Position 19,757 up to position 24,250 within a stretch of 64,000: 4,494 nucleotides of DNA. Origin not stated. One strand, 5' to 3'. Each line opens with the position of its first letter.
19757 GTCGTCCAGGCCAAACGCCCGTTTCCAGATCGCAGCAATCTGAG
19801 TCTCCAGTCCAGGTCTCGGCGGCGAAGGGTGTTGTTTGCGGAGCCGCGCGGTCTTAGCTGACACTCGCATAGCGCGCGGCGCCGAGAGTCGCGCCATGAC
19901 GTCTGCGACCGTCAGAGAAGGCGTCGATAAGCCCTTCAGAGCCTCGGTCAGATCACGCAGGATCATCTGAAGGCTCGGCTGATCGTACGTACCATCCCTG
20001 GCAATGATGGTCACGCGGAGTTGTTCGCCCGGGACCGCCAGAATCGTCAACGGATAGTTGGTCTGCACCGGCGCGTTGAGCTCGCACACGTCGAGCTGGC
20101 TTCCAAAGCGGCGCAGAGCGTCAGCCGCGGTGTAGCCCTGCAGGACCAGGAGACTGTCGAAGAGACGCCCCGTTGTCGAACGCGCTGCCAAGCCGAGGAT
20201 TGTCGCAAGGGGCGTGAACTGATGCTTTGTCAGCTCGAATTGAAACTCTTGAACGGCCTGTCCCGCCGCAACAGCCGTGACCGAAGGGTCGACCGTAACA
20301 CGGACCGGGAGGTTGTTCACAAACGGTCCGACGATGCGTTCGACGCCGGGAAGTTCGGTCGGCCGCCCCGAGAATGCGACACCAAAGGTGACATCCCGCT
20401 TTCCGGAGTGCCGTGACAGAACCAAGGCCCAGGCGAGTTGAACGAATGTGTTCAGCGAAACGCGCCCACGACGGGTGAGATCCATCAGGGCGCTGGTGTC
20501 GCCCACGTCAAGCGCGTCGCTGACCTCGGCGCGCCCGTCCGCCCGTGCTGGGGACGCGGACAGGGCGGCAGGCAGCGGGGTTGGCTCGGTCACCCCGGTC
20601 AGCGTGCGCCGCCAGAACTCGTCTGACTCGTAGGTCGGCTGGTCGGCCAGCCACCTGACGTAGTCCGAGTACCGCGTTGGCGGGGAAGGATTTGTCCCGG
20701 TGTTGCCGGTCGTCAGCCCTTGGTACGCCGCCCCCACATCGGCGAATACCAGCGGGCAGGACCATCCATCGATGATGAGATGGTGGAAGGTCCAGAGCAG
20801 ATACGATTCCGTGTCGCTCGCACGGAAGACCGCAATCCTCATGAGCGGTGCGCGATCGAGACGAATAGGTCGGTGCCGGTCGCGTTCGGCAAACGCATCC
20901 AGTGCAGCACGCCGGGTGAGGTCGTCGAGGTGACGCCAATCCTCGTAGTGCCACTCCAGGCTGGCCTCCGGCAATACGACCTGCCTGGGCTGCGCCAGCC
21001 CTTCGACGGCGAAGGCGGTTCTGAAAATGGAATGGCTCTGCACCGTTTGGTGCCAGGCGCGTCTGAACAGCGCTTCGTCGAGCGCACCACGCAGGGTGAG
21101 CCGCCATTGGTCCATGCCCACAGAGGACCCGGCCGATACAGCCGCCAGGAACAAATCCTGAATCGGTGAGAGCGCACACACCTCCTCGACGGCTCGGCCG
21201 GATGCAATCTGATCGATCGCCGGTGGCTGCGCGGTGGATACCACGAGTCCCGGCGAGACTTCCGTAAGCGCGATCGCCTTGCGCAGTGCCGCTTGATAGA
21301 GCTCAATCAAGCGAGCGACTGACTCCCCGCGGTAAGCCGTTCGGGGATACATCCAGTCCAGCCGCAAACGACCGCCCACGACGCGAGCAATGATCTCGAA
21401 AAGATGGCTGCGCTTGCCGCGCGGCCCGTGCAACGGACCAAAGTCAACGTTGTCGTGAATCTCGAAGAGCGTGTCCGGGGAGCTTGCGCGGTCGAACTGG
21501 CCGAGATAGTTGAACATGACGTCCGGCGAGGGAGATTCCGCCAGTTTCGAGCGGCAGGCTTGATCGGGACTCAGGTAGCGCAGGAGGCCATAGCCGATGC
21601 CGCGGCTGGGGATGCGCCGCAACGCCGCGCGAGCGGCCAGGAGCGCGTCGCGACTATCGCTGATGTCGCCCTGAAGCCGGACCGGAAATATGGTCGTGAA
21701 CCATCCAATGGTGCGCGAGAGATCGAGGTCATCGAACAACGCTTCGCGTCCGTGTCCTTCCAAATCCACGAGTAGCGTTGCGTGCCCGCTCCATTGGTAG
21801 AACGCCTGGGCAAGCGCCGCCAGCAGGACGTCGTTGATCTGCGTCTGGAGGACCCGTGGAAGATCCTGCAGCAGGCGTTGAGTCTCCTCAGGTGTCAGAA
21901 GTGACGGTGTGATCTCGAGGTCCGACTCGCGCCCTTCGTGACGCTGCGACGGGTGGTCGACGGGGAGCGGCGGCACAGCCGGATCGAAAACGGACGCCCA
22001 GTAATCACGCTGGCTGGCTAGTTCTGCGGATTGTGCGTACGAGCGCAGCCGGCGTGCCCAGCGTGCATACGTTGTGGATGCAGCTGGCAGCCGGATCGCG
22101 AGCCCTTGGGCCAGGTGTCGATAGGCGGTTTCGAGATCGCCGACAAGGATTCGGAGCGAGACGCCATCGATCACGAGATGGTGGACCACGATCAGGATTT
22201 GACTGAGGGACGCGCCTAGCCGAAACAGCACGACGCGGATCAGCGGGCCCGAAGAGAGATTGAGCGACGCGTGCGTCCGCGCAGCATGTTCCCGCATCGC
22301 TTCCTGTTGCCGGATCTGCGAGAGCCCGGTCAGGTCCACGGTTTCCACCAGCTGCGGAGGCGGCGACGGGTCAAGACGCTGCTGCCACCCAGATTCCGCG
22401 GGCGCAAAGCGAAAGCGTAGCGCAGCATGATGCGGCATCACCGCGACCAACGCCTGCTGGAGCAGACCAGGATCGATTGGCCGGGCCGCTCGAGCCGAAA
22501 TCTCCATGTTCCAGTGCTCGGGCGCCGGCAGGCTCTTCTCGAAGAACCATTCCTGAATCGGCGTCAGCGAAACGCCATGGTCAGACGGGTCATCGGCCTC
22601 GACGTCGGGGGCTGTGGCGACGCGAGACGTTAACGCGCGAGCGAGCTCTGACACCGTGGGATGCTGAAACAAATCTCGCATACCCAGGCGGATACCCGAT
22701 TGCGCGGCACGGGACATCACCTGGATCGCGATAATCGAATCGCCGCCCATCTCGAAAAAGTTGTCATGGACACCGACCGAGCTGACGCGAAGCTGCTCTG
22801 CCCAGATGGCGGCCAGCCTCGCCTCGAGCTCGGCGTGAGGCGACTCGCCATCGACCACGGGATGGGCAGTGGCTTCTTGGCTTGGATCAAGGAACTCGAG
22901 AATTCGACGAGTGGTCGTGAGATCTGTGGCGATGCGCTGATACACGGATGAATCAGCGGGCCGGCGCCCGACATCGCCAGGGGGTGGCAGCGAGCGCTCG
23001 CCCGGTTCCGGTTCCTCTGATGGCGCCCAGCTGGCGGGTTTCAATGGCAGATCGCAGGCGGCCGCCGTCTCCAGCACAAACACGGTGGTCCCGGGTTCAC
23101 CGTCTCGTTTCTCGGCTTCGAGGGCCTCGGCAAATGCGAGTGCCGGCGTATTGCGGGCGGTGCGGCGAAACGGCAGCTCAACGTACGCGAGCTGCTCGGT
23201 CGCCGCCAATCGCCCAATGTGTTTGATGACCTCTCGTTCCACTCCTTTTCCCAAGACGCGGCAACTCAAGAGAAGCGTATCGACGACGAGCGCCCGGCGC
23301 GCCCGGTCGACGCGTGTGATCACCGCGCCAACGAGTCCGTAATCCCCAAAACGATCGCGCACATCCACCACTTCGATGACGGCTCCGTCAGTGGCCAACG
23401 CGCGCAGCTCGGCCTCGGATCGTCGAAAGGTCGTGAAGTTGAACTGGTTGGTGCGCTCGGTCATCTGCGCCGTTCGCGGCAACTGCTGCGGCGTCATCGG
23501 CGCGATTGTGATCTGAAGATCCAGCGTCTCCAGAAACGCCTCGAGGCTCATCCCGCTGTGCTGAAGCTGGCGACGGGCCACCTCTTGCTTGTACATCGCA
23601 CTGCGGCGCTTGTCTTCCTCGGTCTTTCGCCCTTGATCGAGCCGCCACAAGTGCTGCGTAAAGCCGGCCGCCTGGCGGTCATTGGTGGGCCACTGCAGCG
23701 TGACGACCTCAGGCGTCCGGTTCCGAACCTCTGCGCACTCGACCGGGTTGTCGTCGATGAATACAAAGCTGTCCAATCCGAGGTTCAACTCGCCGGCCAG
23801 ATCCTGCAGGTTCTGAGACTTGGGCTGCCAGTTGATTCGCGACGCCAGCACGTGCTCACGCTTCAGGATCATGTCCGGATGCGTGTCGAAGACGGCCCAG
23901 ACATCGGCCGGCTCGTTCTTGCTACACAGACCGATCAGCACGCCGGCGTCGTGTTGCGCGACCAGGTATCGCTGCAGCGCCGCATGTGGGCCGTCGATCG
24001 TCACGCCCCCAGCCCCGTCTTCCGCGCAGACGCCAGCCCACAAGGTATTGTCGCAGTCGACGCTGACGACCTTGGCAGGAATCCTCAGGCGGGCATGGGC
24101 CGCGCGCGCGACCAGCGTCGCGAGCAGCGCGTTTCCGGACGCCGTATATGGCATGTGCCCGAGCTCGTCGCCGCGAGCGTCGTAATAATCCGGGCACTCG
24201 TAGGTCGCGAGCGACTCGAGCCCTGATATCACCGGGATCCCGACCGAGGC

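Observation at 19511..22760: Complete epimerisation domain directly behind a glyceryl-loading carrier, then an A-less C-T module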

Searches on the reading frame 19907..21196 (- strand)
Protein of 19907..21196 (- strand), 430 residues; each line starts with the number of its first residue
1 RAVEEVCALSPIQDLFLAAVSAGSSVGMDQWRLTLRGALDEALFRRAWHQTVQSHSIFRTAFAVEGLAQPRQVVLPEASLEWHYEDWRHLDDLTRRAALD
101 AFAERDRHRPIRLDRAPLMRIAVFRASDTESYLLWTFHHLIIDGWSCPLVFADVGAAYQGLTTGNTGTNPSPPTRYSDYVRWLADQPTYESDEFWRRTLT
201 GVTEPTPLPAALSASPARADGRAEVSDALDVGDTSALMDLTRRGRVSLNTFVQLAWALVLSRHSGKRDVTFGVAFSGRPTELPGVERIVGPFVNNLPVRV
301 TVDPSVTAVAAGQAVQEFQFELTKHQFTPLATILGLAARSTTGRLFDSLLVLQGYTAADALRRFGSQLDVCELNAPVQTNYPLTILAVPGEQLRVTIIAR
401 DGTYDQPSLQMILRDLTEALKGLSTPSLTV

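Call 43: search_solved_structures(query=window:19907-21196:-, max_evalue=1e-8)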
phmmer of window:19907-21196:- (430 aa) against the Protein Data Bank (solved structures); distinct sequences matched with E-value up to 1e-8: 45.
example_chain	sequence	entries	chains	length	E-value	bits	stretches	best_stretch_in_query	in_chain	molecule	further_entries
8hlk_A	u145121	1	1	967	2.3e-75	257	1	3-425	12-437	Microcystin synthetase B (Fragment)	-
9rde_A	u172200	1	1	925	4.4e-68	233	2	15-402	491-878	Bacitracin synthase 3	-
9lcq_A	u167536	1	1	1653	8.5e-65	222.2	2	3-421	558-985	PvdL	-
9lco_A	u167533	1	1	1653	2.1e-64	220.9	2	3-421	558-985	PvdL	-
9lcp_A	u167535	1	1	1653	2.1e-64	220.9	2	3-421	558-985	PvdL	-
9up2_A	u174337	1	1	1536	2.9e-64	220.4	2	3-421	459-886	PvdL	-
9bfd_B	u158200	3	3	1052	4.3e-55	190.2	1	3-413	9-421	Tyrocidine synthase 2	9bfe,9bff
8f7f_A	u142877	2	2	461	2.9e-54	187.5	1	3-421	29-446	Surfactin synthetase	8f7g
2vsq_A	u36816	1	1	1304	1.9e-53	184.8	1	3-421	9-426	SURFACTIN SYNTHETASE SUBUNIT 3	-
8f7h_A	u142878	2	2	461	3.9e-52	180.5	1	3-421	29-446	Surfactin synthetase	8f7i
7r9x_A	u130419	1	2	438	1.9e-28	102.5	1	35-405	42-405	AmbE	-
6p1j_A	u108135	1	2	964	2.9e-26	95.3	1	17-334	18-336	Txo2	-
6oyf_A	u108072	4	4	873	1.3e-23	86.6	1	31-333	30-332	Txo1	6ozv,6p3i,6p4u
8jbr_A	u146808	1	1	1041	1.5e-21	79.8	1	22-307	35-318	McyA protein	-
8xjz_C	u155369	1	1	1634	9e-20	73.9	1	30-332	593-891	Peptide synthetase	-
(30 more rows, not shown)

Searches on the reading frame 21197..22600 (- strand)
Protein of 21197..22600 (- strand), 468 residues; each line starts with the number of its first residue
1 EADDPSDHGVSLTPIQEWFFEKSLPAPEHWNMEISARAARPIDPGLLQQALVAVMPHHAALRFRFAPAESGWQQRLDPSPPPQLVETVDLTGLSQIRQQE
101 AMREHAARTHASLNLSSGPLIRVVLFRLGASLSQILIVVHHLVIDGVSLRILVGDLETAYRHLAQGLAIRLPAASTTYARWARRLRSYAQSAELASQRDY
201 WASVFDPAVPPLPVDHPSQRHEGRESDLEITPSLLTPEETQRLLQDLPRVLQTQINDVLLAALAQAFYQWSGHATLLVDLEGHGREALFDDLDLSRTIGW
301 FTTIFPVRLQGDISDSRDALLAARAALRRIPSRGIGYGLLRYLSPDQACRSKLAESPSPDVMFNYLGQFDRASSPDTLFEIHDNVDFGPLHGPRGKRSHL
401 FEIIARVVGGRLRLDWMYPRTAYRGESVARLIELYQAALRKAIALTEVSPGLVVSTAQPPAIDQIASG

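Call 8: search_solved_structures(query=window:21197-22600:-, max_evalue=0.00001, show_alignments=2)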
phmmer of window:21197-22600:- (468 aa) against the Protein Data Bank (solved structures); distinct sequences matched with E-value up to 0.00001: 21.
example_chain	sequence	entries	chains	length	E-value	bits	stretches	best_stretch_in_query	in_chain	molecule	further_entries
9lcq_A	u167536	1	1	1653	9.6e-101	341.2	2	9-443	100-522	PvdL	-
9lcp_A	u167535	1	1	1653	1.3e-100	340.7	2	9-443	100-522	PvdL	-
9lco_A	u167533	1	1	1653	1.3e-100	340.7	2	9-443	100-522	PvdL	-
9up2_A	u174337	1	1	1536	2.9e-100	339.6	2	11-443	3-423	PvdL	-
2xhg_A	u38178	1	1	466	9.5e-73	248.9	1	9-443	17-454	TYROCIDINE SYNTHETASE A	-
9bfd_A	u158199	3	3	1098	7.6e-72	245.9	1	9-444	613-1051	Tyrocidine synthase 1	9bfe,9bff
9bfg_A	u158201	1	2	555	8.3e-72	245.8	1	9-444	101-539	Tyrocidine synthase 1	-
9rde_A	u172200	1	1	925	8.9e-72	245.7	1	9-443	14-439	Bacitracin synthase 3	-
6ta8_A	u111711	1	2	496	4.6e-66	226.8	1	9-439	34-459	Tyrocidine synthase 2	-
5isw_A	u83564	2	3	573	1.3e-64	222.1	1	10-439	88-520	Gramicidin S synthase 1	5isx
5u89_A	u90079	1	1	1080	3.6e-14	55.8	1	16-308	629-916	Amino acid adenylation domain protein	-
6oyf_A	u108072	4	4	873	2.5e-12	49.7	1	18-234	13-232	Txo1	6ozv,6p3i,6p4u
9uay_A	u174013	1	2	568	3.9e-12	49.1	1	32-238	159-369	CmnI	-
6p1j_A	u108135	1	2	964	1.6e-11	47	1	40-309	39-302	Txo2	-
8qnf_A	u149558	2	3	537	2.2e-10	43.3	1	18-326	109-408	Condensation domain TomBC from the Tomaymycin non-ribosomal peptide synthetase | Tomaymycin non-ribosomal peptide synthetase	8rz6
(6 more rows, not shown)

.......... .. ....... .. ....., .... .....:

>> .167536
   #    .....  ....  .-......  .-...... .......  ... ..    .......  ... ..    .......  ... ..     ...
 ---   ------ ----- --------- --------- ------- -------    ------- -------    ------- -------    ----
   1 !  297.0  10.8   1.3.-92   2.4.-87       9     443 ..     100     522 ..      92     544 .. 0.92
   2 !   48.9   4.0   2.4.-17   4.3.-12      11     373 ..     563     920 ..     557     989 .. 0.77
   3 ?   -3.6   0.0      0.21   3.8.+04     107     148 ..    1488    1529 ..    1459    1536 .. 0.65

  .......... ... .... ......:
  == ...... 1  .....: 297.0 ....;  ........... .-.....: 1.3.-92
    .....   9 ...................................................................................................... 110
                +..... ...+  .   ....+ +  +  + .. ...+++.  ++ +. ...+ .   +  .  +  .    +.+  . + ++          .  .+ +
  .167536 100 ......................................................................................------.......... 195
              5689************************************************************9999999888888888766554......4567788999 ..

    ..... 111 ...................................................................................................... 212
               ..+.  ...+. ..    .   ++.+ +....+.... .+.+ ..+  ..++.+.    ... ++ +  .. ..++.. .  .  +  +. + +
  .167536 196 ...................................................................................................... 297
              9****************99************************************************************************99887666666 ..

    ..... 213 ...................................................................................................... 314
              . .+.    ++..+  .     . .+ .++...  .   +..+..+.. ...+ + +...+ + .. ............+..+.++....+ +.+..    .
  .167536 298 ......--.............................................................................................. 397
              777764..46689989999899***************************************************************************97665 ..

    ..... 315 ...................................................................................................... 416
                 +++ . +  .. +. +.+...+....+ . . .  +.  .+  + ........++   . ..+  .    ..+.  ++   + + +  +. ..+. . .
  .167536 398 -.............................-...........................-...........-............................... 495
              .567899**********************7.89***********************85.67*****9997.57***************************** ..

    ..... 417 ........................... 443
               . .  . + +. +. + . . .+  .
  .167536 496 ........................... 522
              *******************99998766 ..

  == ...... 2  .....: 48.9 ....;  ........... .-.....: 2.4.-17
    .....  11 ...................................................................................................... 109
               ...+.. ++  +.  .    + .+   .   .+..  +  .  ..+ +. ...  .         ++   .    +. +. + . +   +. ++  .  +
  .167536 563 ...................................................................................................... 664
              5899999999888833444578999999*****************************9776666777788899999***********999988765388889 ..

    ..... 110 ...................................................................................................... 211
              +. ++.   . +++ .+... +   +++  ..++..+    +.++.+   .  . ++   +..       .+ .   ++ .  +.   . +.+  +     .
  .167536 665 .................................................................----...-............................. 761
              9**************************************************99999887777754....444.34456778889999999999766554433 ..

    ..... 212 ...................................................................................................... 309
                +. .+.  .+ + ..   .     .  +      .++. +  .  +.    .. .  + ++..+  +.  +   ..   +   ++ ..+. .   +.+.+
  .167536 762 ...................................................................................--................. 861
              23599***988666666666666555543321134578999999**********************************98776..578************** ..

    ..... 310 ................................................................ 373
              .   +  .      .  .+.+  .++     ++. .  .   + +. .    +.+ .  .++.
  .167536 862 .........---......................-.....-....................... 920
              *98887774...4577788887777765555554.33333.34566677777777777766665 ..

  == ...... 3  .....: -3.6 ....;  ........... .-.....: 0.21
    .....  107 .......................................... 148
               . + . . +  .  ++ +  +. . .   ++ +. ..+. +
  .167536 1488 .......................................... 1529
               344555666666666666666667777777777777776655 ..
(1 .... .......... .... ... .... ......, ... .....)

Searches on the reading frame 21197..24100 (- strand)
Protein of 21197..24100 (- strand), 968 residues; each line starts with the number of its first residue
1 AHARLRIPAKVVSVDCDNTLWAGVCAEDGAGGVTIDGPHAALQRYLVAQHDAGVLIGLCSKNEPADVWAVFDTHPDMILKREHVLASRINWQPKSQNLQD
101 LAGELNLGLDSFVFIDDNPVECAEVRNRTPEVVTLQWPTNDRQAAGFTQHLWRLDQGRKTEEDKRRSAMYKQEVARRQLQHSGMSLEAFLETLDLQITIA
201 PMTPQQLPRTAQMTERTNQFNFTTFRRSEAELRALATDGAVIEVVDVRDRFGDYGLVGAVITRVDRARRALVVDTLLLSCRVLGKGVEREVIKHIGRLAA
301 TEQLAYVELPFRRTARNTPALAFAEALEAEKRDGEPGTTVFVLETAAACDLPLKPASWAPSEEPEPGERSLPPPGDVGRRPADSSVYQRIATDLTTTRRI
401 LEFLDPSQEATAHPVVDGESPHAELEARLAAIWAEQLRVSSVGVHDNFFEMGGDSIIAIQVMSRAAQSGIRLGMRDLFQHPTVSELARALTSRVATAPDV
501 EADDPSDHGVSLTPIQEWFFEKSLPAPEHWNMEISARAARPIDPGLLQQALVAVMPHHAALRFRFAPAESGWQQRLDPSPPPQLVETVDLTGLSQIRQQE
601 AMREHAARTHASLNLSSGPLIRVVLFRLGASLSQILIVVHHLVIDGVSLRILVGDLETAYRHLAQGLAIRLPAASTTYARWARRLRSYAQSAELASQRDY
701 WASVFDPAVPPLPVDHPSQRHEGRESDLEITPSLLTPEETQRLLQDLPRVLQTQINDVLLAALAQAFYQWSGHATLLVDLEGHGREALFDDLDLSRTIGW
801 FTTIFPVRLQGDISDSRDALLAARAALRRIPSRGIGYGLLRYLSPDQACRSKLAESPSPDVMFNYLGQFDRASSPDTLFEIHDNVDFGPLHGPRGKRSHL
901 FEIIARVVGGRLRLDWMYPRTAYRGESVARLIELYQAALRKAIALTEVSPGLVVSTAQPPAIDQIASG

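Call 22: find_related_loci(query=window:21197-24100:-, collection=genome_contigs, flank=10000)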
Query window:21197-24100:- (968 aa) in genome_contigs; peptide patterns used: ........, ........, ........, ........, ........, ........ (x = any residue, [..] = any of these).
112 stretches matched a pattern; 94 encode a relative of the query (tblastn E <= 1e-3); the best 80 are kept; 79 distinct loci.
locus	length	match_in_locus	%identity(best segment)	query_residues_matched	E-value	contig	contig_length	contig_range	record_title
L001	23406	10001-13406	72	1-968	0e+0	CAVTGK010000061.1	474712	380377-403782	MAG: uncultured Acidobacteriota bacterium isolate MFD09267.bin.2.138 genome assembly, contig: contig_8170, whole genome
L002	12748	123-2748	47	420-931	2e-136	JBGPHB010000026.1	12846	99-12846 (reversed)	MAG: Bryobacteraceae bacterium isolate OBJ_0618_7090110_369 k141_2253936_length_12846_cov_9.0000, whole genome shotgun s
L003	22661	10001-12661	44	420-944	8e-124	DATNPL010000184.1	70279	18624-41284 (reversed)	MAG TPA_asm: Coleofasciculaceae cyanobacterium isolate SMAG_U16480 k141_7013, whole genome shotgun sequence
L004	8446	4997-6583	41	420-951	2e-117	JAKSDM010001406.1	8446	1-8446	MAG: Pseudanabaenales cyanobacterium isolate MAG.87 k141_3886873, whole genome shotgun sequence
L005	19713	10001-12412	33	8-809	2e-132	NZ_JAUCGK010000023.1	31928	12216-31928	Candidatus Parabeggiatoa sp. HSG14 NODE_29_length_31928, whole genome shotgun sequence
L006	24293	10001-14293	42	421-944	2e-114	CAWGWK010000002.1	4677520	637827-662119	MAG: uncultured Acidobacteriota bacterium isolate MFD09206.bin.1.124 genome assembly, contig: contig_908, whole genome s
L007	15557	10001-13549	41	421-944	7e-114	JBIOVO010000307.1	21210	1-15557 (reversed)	MAG: Pyrinomonadaceae bacterium isolate MAG106 k127_633489, whole genome shotgun sequence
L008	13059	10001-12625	41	420-943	6e-113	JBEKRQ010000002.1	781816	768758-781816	MAG: Verrucomicrobiota bacterium isolate SPRUCE 514 SPRUCE_514_2, whole genome shotgun sequence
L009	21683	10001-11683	36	379-944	3e-112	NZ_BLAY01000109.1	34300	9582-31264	Microseira wollei NIES-4236 sequence109, whole genome shotgun sequence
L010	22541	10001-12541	44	421-944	1e-110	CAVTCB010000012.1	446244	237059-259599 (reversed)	MAG: uncultured Gemmatimonadales bacterium isolate MFD02360.bin.2.2 genome assembly, contig: contig_290, whole genome sh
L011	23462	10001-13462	40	8-932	2e-108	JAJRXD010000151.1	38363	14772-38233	MAG: Deltaproteobacteria bacterium isolate Dive96_bin3.122 k141_4144019, whole genome shotgun sequence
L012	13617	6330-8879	40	420-950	3e-108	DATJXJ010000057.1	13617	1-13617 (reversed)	MAG TPA_asm: Verrucomicrobiia bacterium isolate SMAG_U15123 k141_2804354, whole genome shotgun sequence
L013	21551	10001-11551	41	404-928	9e-107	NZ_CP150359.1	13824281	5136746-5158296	Sorangium sp. So ce1099 chromosome, complete genome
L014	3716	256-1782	39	415-944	7e-106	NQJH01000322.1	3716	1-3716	MAG: Methylococcaceae bacterium NSP1-2 scaffold_6176, whole genome shotgun sequence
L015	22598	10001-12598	40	420-944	9e-103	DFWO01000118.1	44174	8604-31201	MAG TPA_asm: Methylococcaceae bacterium UBA4132 UBA4132_contig_16020, whole genome shotgun sequence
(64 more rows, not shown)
